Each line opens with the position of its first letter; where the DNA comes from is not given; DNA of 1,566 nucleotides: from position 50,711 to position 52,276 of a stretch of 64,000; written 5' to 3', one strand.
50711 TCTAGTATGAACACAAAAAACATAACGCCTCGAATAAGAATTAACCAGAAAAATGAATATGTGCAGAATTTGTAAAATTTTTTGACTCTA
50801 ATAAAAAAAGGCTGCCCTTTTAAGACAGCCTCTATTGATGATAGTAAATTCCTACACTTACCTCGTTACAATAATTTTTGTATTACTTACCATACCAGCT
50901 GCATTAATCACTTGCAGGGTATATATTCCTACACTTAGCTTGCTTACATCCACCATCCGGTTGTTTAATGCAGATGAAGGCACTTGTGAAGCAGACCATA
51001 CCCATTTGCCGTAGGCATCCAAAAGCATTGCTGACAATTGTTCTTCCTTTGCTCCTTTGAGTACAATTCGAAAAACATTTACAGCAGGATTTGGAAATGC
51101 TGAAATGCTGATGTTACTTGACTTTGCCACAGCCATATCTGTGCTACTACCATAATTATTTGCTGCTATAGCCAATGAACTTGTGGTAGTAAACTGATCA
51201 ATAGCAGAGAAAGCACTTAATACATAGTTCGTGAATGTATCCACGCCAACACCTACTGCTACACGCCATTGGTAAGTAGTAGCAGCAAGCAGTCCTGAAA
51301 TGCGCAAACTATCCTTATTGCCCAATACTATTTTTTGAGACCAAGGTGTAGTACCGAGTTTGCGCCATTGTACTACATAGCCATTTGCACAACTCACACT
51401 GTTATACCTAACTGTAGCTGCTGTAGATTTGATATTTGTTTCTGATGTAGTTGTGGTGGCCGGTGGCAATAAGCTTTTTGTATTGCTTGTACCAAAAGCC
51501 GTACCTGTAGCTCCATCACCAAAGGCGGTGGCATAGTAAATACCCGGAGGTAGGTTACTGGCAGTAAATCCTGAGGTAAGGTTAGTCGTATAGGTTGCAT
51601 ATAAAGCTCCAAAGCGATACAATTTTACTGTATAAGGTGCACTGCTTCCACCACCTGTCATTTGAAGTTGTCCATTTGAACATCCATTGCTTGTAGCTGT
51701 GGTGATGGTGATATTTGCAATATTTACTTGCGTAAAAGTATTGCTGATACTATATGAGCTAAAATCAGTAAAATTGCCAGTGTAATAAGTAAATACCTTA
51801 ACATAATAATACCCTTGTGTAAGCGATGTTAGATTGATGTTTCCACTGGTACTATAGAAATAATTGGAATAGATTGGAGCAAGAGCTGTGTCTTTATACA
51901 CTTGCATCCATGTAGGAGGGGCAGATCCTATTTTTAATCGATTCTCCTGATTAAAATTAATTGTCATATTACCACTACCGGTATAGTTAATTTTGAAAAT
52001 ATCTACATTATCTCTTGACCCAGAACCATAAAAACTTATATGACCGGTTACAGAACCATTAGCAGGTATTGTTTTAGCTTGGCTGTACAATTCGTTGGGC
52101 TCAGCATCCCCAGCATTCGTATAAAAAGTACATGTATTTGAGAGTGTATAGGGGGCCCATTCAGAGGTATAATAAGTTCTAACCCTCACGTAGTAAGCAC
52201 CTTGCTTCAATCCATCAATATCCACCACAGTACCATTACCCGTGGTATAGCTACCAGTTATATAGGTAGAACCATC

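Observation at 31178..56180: Two paralogous cassettes, each a two-component system divergent from a multi-PPC-domain / Fn3 / T9SS-CTD protein: candidate undescribed signal-controlled secreted system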

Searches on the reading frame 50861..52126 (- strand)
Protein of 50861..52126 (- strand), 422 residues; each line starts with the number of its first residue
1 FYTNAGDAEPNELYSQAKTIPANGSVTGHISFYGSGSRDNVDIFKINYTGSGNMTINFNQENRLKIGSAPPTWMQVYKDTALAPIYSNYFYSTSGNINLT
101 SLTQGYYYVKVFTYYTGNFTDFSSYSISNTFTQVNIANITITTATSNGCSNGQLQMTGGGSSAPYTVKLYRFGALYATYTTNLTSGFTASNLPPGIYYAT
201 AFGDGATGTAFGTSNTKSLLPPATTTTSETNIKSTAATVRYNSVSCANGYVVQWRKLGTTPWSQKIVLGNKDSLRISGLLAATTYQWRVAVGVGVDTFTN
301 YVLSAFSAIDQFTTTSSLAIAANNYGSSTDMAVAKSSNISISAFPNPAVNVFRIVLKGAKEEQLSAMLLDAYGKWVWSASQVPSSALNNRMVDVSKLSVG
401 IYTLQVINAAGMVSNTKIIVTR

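Call 22: find_related_loci(query=A1, collection=genome_contigs, flank=10000)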
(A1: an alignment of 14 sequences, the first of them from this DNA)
Query A1 (422 aa) in genome_contigs; peptide patterns used: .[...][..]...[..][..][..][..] (x = any residue, [..] = any of these).
52 stretches matched a pattern; 48 encode a relative of the query (tblastn E <= 1e-3); 47 distinct loci.
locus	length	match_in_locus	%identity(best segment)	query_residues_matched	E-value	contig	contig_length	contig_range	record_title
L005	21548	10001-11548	62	2-422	3e-160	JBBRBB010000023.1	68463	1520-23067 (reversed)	MAG: Chitinophagales bacterium isolate Co_metawrap_2324 Cmw_2324_k141_5101270_length_68463_cov_20.9977, whole genome sho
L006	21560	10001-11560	57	2-422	1e-139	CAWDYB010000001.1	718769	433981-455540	MAG: uncultured Bacteroidetes bacterium isolate MFD01275.bin.2.164 genome assembly, contig: contig_23603, whole genome s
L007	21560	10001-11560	57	2-422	2e-133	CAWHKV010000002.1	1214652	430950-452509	MAG: uncultured Bacteroidetes bacterium isolate MFD02581.bin.1.196 genome assembly, contig: contig_15388, whole genome s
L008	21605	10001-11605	56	2-422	1e-132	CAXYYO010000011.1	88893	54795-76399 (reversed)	MAG: uncultured bacterium isolate ERR13598999_maxbin2_12 genome assembly, contig: ERZ24875812.26, whole genome shotgun s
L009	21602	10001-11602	47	2-422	4e-102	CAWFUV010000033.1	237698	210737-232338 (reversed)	MAG: uncultured Chitinophagaceae bacterium isolate MFD09368.bin.3.47 genome assembly, contig: contig_36195, whole genome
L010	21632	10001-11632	44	2-422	6e-100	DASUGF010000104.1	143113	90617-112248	MAG TPA_asm: Parafilimonas sp. isolate SMAG_U1398 k141_675232, whole genome shotgun sequence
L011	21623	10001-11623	44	2-422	3e-98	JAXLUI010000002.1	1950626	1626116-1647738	MAG: Chitinophagaceae bacterium isolate STL-BAC26 C1.256.fa-2, whole genome shotgun sequence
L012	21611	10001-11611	41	2-422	2e-87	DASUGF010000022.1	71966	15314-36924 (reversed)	MAG TPA_asm: Parafilimonas sp. isolate SMAG_U1398 k141_1677857, whole genome shotgun sequence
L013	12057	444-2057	40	2-422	6e-84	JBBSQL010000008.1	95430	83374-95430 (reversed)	MAG: Chitinophagales bacterium isolate LS6_sbin.87 LS6_sbin.87_K_104830_L_95430_cov_15.5088, whole genome shotgun sequen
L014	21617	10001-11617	43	1-422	2e-81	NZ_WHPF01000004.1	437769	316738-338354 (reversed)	Limnovirga soli strain KCS-6 4, whole genome shotgun sequence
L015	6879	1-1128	44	45-422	5e-79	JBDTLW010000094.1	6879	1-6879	MAG: Parafilimonas sp. isolate cluster3_bin.110 NODE_57133_length_6879_cov_6.225528, whole genome shotgun sequence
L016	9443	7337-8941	40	2-420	4e-78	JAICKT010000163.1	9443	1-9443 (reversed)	MAG: Parafilimonas sp. isolate GZL_HY_2_bin.80 k141_3783229_length_9443_cov_10.0000, whole genome shotgun sequence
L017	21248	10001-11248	41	2-422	6e-78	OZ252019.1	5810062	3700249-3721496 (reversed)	MAG: Ilyomonas sp. isolate dbae6028-de51-4b60-b1a9-253db4e37382 genome assembly, chromosome: 1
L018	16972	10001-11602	40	4-422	7e-78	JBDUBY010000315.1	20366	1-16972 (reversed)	MAG: Parafilimonas sp. isolate cluster4_bin.34 NODE_4782_length_20366_cov_11.643691, whole genome shotgun sequence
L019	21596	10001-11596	39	3-422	4e-77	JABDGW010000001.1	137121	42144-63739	MAG: Bacteroidetes bacterium isolate BWOrgHeat_Nextera68_MAG4 3300021024.a:Ga0206952_10001, whole genome shotgun sequenc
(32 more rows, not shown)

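Call 43: predict_structure(alignment_id=A1)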
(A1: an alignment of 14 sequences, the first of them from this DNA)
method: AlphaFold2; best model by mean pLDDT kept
length: 422 residues; sequences in the alignment: 14
mean_pLDDT: 81.5   pTM: 0.60
mean pLDDT of the five models: 81.5, 80.9, 80.5, 80.0, 74.7
residues with pLDDT >= 90: 165; 70-90: 179; 50-70: 46; < 50: 32
segments of 3 or more residues with pLDDT < 50: 1-7, 34-36, 117-119, 318-336
pLDDT, mean of each block of 10 residues (from residue 1): 48 85 86 55 88 90 60 89 91 84 91 62 83 84 87 89 89 92 86 92 83 92 89 88 88 93 90 91 92 73 91 68 32 48 90 83 83 81 85 92 82 81 77
secondary structure, 60 per line:
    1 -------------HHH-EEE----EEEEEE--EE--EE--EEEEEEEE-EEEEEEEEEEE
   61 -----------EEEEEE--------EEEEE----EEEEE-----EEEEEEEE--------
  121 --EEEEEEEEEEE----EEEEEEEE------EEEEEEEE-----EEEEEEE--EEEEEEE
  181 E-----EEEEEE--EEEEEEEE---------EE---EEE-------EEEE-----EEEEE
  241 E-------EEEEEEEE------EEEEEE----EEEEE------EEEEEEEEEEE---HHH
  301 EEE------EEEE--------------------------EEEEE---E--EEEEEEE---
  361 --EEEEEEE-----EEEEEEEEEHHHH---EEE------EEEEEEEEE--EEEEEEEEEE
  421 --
elements in order: E18-20 E25-30 E41-48 E50-60 E72-77 E86-90 E95-99 E105-112 E123-133 E138-145 E152-159 E165-171 E174-181 E187-192 E195-202 E217-219 E227-230 E236-241 E249-256 E263-268 E273-277 E284-294 E301-303 E310-313 E340-344 E351-357 E363-369 E375-383 H384-387 E391-393 E400-408 E411-420

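Call 46: fold_search(model_id=the predicted structure, library=pdb)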
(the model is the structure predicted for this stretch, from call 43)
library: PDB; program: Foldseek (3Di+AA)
matches with E <= 10: 1849; with E <= 0.001: 739
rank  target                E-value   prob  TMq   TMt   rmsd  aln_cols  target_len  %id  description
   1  2v5y                  2.7e-13  1.00  0.22  0.18  16.4       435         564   11  Crystal structure of the receptor protein tyrosine phosphatase mu ectodomain (released 2007-09-11)
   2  8a1f_A                8.1e-12  1.00  0.21  0.25  15.2       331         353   13  Human PTPRK N-terminal domains MAM-Ig-FN1 (released 2023-03-15)
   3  2jll                  1.2e-11  1.00  0.23  0.25  20.2       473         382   12  Crystal structure of NCAM2 IgIV-FN3II (released 2009-11-17)
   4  8q6t_I                2.1e-11  1.00  0.22  0.11  18.0       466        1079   12  Helical reconstruction of the relaxed thick filament from FIB milled left ventricular mouse myofibrils (released 2023-11-01)
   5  8dtm_B                2.3e-11  1.00  0.23  0.27  13.5       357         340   14  Cryo-EM structure of insulin receptor (IR) bound with S597 component 2 (released 2022-09-07)
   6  8xjs_A                2.9e-11  1.00  0.22  0.15  13.4       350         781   15  Cryo-EM structure of human insulin receptor bound to 3 IGF-I (released 2024-12-25)
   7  8a1f_B                4.8e-11  1.00  0.21  0.25  15.0       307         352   13  Human PTPRK N-terminal domains MAM-Ig-FN1 (released 2023-03-15)
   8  7sl2_A                5.3e-11  1.00  0.24  0.14  17.4       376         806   13  Full-length insulin receptor bound with site 2 binding deficient mutant insulin (A-L13R) -- asymmetric conformation (released 2022-03-30)
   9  7yq5_E                5.3e-11  1.00  0.23  0.14  13.6       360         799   15  human insulin receptor bound with A62 DNA aptamer and insulin (released 2022-11-09)
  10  8yyl_B                6.2e-11  1.00  0.22  0.19  18.3       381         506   13  Cryo-EM structure of the complex IR with one insulin (released 2025-04-09)
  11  6pxv_A                6.5e-11  1.00  0.21  0.12  17.8       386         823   13  Cryo-EM structure of full-length insulin receptor bound to 4 insulin. 3D refinement was focused on the extracellular r (released 2019-09-04)
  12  7sl4_A                1.1e-10  1.00  0.22  0.13  17.5       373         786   14  Full-length insulin receptor bound with site 2 binding deficient mutant insulin (B-L17R) -- asymmetric conformation (released 2022-03-30)
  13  4yfd_A                1.1e-10  1.00  0.23  0.21  15.9       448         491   12  Crystal structure PTP delta Ig1-Fn2 in complex with IL-1RAcP (released 2015-05-06)
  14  8eyy_B                1.1e-10  1.00  0.24  0.14  15.6       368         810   14  Cryo-EM structure of 4 insulins bound full-length mouse IR mutant with physically decoupled alpha CTs (C684S/C685S/C68 (released 2022-11-09)
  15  8eyx_A                1.2e-10  1.00  0.24  0.14  14.8       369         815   14  Cryo-EM structure of 4 insulins bound full-length mouse IR mutant with physically decoupled alpha CTs (C684S/C685S/C68 (released 2022-11-09)
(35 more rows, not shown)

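Call 86: search_protein_representatives(alignment_id=A1)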
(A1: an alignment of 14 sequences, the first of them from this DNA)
Query: 14 sequences, 418 profile positions. Proteins with E-value up to 0.001 (for the whole library): 161924; up to 1e-10: 17998; up to 1e-30: 2767. The best 150 are listed.
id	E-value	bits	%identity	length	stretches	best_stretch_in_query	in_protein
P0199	0.0e+00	1104.9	-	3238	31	222-313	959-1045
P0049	4.2e-242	819.7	-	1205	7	3-418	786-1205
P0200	1.2e-235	798.4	-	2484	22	206-409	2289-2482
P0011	1.3e-233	791.7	-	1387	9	2-418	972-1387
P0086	5.1e-223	756.8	-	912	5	2-418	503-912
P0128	3.6e-222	754.1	-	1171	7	3-313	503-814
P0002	4.3e-221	750.5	-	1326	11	2-130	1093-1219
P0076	5.9e-216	733.6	-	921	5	1-418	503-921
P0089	6.8e-212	720.2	-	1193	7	2-313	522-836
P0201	8.0e-209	710.1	-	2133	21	210-304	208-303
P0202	1.4e-201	686.2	-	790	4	5-417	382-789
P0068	1.3e-196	669.9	-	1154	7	3-418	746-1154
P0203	1.1e-193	660.2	-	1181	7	2-313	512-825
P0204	1.2e-193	660.1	-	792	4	2-418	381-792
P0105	4.1e-188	641.9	-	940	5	2-417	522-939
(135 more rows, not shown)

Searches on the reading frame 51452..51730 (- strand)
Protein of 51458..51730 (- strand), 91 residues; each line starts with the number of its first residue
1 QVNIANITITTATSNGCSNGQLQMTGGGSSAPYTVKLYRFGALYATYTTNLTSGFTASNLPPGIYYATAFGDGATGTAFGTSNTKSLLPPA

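Call 13: search_protein_families(library=pfam, proteins=[window:51458-51730:-], max_evalue=10)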
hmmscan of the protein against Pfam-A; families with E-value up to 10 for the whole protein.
seq(91 aa): 1 family
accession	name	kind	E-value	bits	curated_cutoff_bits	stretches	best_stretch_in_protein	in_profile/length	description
PF14686.12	fn3_3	-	0.096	12.9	24.4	1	34-77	15-59/75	Polysaccharide lyase family 4, domain II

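Call 52: search_protein_families(library=pfam, alignment_id=A2, max_evalue=1)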
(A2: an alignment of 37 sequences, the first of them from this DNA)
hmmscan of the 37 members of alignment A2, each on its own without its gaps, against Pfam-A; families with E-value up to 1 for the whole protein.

A. member 1, seq(93 aa): 1 family
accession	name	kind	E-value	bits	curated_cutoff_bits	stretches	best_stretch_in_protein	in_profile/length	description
PF14686.12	fn3_3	-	0.1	12.8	24.4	1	34-77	15-59/75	Polysaccharide lyase family 4, domain II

B. families by the number of members that match (of 37 scanned): 37 families (the first 25 are shown)
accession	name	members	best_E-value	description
PF14686.12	fn3_3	17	1e-05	Polysaccharide lyase family 4, domain II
PF07495.19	Y_Y_Y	11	0.0026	Y_Y_Y domain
PF24421.1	Ig_J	10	0.01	Tip attachment protein J, Ig-like domain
PF16640.11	Big_3_5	5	0.003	Bacterial Ig-like domain (group 3)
PF13620.12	CarboxypepD_reg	5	0.0052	Carboxypeptidase regulatory-like domain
PF06758.18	Olduvai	3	0.0076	Olduvai domain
PF13895.12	Ig_2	3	0.0084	Immunoglobulin domain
PF04151.21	PPC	3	0.012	Bacterial pre-peptidase C-terminal domain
PF09912.14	DUF2141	3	0.015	Uncharacterized protein conserved in bacteria (DUF2141)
PF17802.7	SpaA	2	0.0075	Prealbumin-like fold domain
PF05229.21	SCPU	2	0.012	Spore Coat Protein U domain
PF17957.7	Big_7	2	0.024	Bacterial Ig domain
PF24527.1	Ig-like_Pom152_9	2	0.03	Nucleoporin pom152-like, ninth immunoglobulin-like domain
PF19081.6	Ig_7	2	0.045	Ig-like domain CHU_C associated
PF09430.16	EMC7_beta-sandw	2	0.095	ER membrane protein complex subunit 7, beta-sandwich domain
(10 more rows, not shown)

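Call 56: predict_structure(alignment_id=A2)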
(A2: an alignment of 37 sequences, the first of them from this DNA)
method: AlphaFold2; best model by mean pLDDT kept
length: 93 residues; sequences in the alignment: 37
mean_pLDDT: 84.2   pTM: 0.74
mean pLDDT of the five models: 84.2, 82.3, 80.9, 80.5, 77.9
residues with pLDDT >= 90: 42; 70-90: 39; 50-70: 12; < 50: 0
segments of 3 or more residues with pLDDT < 50: none
pLDDT, mean of each block of 10 residues (from residue 1): 80 83 87 90 90 85 92 69 86 66
secondary structure, 60 per line:
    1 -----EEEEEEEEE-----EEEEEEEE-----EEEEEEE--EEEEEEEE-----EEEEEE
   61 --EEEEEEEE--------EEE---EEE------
elements in order: E6-14 E20-27 E33-39 E42-49 E55-60 E63-70 E79-81 E85-87

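Call 61: fold_search(model_id=the predicted structure, library=pdb)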
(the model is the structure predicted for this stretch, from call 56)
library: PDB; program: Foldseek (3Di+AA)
matches with E <= 10: 1674; with E <= 0.001: 0
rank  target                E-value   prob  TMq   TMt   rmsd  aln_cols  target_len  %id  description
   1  5fn8_A                4.3e-03  1.00  0.48  0.30   4.0        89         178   17  Crystal structure of rat CD45 extracellular region, domains d3-d4 (released 2016-03-23)
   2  6pog_A                6.6e-03  1.00  0.55  0.51   4.3       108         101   15  Crystal structure of the NELL2 EGF1-6-Robo3 FN1 complex (released 2020-05-06)
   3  7o52_U                8.5e-03  1.00  0.51  0.33   4.3        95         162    9  CD22 d6-d7 in complex with Fab m971 (released 2021-07-28)
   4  5gni_A                1.2e-02  1.00  0.56  0.29   5.5       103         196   16  The crystal structure of PECAM-1 IgL1-2 trans-homophilic dimer (released 2016-12-21)
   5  3idu_B                1.3e-02  1.00  0.48  0.43   5.4       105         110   18  Crystal Structure of the CARDB domain of the PF1109 protein in complex with di-metal ions from Pyrococcus furiosus, No (released 2009-08-04)
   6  2vsd_A                1.6e-02  1.00  0.63  0.63   3.6        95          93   14  crystal structure of CHIR-AB1 (released 2008-07-29)
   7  1k85_MODEL_1_A        1.7e-02  1.00  0.63  0.66   3.0        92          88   20  Solution structure of the fibronectin type III domain from Bacillus circulans WL-12 Chitinase A1. (released 2002-12-18)
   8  3idu_A                1.7e-02  0.99  0.48  0.41   5.7       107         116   17  Crystal Structure of the CARDB domain of the PF1109 protein in complex with di-metal ions from Pyrococcus furiosus, No (released 2009-08-04)
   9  5gni_B                1.8e-02  1.00  0.58  0.30   5.2       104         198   15  The crystal structure of PECAM-1 IgL1-2 trans-homophilic dimer (released 2016-12-21)
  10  7cg8_C                2.1e-02  0.99  0.50  0.47   5.7       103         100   13  Structure of the sensor domain (short construct) of the anti-sigma factor RsgI4 in Pseudobacteroides cellulosolvens (released 2021-06-30)
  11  5c14_A                2.8e-02  1.00  0.53  0.28   5.9       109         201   16  Crystal structure of PECAM-1 D1D2 domain (released 2016-01-06)
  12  6j15_D                2.9e-02  1.00  0.61  0.54   4.6       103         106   16  Complex structure of GY-5 Fab and PD-1 (released 2019-11-06)
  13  7zlv_h                2.9e-02  1.00  0.60  0.14   3.7       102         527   14  Tail tip of siphophage T5 : central fibre protein pb4 (released 2023-02-08)
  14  6pok                  2.9e-02  1.00  0.56  0.32   3.9        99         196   14  Crystal structure of the Robo3 FN2-3 domains (released 2020-05-06)
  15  8dv4_D                3.1e-02  1.00  0.64  0.35   3.4       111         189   11  Crystal structure of the BC8B TCR-CD1b-PI complex (released 2023-04-19)
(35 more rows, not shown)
